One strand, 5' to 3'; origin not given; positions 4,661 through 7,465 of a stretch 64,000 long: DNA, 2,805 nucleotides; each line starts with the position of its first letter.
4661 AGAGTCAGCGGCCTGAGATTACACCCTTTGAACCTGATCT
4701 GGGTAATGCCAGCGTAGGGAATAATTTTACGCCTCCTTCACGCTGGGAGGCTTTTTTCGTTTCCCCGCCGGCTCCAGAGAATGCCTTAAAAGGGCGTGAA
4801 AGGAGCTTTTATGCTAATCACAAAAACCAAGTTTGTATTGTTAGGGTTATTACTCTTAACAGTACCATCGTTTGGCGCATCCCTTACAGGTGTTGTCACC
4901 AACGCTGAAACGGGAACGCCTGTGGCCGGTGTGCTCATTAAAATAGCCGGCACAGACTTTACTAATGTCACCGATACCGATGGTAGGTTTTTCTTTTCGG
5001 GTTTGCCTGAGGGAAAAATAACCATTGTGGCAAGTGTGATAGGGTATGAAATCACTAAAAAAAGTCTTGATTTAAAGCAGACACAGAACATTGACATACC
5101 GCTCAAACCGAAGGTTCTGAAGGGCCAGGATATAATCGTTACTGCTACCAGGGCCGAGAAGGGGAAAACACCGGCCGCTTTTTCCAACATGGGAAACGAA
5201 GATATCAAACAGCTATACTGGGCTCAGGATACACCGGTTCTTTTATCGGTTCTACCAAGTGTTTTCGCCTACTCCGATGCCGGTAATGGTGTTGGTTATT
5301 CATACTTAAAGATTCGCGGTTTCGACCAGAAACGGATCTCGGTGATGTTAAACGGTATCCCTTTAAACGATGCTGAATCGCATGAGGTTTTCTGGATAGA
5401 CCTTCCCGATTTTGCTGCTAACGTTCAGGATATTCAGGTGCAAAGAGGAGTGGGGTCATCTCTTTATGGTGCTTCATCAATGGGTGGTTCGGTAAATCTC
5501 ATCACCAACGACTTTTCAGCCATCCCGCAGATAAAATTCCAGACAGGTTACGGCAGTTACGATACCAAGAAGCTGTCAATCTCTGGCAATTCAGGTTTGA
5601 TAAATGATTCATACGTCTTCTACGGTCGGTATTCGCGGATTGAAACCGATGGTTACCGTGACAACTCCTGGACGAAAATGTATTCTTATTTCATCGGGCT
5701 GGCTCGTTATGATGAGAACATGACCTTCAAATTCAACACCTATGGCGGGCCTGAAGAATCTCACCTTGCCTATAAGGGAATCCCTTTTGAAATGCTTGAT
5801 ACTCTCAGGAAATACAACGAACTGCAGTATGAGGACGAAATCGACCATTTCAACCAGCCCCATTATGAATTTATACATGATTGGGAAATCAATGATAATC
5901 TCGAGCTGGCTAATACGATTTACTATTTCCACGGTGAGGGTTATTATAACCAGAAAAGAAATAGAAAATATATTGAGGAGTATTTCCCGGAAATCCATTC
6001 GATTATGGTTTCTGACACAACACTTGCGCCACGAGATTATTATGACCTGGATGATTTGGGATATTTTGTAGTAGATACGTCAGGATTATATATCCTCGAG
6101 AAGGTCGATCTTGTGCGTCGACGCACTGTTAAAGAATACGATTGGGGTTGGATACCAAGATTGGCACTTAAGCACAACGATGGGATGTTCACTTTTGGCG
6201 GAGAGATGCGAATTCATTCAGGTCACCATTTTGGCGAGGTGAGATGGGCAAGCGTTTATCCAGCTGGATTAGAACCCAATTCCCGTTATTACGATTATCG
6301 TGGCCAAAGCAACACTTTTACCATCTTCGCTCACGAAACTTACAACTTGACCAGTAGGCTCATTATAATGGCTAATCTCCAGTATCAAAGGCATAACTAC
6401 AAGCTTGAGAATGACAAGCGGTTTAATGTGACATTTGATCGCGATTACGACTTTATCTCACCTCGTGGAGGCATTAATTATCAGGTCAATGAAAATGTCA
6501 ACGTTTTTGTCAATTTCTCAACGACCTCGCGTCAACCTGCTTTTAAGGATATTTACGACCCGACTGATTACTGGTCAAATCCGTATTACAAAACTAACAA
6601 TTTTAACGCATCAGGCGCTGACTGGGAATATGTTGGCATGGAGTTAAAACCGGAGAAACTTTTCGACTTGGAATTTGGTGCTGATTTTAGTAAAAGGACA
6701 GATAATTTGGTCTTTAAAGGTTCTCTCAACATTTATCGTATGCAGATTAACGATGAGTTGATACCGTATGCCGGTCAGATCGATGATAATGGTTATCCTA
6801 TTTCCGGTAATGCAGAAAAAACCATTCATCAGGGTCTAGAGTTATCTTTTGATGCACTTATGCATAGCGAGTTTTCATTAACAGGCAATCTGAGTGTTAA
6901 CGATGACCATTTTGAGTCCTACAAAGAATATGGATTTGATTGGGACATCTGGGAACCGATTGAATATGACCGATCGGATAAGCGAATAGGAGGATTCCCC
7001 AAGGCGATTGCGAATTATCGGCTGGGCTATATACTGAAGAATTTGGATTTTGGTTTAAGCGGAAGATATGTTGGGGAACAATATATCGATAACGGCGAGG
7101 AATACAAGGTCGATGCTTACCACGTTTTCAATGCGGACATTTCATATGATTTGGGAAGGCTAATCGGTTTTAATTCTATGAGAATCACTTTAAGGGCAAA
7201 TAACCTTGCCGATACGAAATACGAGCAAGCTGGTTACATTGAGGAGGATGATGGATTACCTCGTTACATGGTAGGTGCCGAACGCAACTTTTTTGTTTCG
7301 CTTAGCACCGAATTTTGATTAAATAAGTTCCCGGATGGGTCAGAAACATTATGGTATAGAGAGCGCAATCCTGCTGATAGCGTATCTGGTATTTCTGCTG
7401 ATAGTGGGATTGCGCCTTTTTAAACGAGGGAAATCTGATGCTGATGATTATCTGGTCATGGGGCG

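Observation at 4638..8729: TPP riboswitch controlling a TonB-dependent receptor plus SSF-family symporter pair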

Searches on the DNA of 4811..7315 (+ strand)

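Call 46: search_rna_families(sources=[L081, L083, L085, L087], threshold=gathering)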
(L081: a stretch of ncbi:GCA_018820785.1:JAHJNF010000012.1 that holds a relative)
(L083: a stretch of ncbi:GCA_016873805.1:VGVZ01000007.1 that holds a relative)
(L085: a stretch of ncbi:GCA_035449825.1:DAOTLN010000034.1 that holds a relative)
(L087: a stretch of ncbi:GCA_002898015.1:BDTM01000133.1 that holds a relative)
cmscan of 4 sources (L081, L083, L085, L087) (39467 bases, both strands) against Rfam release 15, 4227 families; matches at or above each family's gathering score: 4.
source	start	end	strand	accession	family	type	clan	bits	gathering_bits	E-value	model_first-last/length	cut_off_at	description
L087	2631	2732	+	RF00059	TPP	Cis-reg; riboswitch;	-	71.7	54.3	2.3e-12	1-105/105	no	TPP riboswitch aptamer (THI element)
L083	3825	3933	+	RF00059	TPP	Cis-reg; riboswitch;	-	69.2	54.3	9.9e-12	1-105/105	no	TPP riboswitch aptamer (THI element)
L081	3807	3910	+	RF00059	TPP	Cis-reg; riboswitch;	-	69.1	54.3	1e-11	1-105/105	no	TPP riboswitch aptamer (THI element)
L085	1213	1311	+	RF00059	TPP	Cis-reg; riboswitch;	-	67.6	54.3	2.4e-11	1-105/105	no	TPP riboswitch aptamer (THI element)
